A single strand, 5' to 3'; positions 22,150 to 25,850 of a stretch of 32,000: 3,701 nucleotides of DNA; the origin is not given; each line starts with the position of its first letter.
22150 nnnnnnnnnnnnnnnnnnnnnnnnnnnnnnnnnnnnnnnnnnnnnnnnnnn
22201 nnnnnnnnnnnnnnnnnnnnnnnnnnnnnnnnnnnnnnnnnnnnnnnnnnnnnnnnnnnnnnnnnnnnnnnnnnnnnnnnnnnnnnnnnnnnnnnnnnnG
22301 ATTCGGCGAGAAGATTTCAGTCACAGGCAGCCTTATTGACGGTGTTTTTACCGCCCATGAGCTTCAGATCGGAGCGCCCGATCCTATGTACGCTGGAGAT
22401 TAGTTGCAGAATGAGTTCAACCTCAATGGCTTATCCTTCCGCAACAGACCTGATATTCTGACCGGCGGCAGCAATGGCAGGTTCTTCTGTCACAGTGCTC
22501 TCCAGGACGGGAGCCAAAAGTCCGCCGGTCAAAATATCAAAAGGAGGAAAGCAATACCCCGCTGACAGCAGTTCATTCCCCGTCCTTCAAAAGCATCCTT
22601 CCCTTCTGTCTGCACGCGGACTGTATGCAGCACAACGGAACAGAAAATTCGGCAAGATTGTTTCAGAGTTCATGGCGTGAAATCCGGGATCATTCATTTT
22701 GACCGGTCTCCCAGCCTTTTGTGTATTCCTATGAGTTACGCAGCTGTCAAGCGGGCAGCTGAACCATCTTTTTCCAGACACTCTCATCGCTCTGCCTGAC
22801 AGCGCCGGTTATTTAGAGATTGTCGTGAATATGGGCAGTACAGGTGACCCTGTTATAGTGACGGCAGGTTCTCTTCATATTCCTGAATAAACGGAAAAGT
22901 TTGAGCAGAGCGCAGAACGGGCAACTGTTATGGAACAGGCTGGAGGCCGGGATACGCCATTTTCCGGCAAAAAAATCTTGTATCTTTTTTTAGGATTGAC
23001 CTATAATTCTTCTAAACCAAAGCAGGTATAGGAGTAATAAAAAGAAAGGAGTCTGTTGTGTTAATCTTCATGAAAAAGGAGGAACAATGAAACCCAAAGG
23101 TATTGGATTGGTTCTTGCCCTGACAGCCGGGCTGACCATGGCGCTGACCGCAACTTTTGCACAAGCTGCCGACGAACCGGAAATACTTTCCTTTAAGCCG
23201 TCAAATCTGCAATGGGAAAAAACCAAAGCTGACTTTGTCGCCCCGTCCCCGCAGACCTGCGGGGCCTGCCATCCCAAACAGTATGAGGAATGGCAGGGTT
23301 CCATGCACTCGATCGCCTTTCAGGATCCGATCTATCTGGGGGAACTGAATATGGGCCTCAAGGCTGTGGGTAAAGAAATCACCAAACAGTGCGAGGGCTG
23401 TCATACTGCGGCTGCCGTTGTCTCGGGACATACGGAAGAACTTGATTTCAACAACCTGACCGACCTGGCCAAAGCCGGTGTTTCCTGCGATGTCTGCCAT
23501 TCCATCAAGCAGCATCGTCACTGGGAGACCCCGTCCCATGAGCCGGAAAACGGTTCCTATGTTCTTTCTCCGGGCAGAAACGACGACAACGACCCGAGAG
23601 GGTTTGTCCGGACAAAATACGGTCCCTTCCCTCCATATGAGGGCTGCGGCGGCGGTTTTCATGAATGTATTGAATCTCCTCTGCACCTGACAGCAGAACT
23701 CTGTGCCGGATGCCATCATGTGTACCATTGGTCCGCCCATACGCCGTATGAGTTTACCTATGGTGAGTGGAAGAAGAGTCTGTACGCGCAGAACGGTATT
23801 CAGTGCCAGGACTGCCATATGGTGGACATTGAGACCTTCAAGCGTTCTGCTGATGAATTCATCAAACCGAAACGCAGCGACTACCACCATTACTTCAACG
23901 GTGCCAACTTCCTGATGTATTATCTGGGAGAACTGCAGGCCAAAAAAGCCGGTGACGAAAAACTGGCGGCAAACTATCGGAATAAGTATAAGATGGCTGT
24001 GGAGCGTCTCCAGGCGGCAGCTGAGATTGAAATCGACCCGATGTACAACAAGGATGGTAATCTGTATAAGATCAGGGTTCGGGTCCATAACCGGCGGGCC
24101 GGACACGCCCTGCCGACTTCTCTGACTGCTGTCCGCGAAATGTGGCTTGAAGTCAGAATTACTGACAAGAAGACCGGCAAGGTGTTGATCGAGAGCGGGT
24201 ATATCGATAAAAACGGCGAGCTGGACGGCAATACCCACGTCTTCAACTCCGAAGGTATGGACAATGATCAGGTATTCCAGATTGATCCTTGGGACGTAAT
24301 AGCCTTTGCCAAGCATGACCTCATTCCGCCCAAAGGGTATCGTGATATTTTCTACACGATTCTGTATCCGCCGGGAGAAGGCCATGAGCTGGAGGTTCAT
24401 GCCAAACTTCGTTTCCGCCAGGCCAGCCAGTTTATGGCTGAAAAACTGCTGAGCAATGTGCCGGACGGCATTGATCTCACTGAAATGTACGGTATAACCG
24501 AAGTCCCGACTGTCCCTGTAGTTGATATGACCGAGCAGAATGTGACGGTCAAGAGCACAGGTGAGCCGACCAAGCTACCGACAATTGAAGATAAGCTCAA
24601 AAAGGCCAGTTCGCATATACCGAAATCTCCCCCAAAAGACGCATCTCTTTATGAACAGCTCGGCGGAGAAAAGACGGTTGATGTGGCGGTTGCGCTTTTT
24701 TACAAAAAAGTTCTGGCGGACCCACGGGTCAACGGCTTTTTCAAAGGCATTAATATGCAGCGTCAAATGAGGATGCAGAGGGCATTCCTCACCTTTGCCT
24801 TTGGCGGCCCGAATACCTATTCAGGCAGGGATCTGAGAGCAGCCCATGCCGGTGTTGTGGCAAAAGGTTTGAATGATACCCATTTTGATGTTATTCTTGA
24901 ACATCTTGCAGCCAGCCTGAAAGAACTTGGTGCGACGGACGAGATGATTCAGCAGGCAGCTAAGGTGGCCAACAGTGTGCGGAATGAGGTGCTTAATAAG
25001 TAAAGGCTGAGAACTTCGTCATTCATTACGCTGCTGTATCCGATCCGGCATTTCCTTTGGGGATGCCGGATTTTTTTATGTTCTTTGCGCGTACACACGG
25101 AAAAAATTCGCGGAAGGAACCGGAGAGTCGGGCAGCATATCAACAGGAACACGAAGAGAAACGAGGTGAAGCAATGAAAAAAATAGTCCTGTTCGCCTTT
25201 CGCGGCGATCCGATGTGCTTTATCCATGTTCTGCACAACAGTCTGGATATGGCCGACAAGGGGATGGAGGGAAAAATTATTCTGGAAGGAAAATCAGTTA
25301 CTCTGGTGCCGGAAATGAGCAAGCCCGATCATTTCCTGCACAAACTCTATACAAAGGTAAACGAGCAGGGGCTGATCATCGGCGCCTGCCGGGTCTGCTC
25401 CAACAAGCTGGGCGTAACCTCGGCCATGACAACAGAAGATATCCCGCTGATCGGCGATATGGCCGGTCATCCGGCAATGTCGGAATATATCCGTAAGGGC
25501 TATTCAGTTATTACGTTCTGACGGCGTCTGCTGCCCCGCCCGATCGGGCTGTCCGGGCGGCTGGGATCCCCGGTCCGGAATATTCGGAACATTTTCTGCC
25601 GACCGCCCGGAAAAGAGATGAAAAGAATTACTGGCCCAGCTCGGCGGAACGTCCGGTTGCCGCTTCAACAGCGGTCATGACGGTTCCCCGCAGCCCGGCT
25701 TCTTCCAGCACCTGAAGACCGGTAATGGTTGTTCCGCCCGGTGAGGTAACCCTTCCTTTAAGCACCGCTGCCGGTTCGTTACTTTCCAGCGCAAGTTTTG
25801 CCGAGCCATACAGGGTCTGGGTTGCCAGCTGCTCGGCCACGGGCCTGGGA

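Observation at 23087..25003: Sec-exported pentahaem cytochrome c fused to a truncated haemoglobin: a candidate periplasmic O2/NO-reactive electron sink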

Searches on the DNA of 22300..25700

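Call 51: search_rna_families(source=window, start=22300, end=25700, threshold=evalue, max_evalue=1)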
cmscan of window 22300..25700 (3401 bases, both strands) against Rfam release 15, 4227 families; matches with E-value up to 1: 1.
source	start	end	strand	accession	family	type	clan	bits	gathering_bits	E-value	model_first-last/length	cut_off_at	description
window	22892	23033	-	RF02132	HOXB13-AS1_1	Gene; lncRNA;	-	23.2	60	0.068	1-136/136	no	HOXB13 antisense RNA 1 conserved region 1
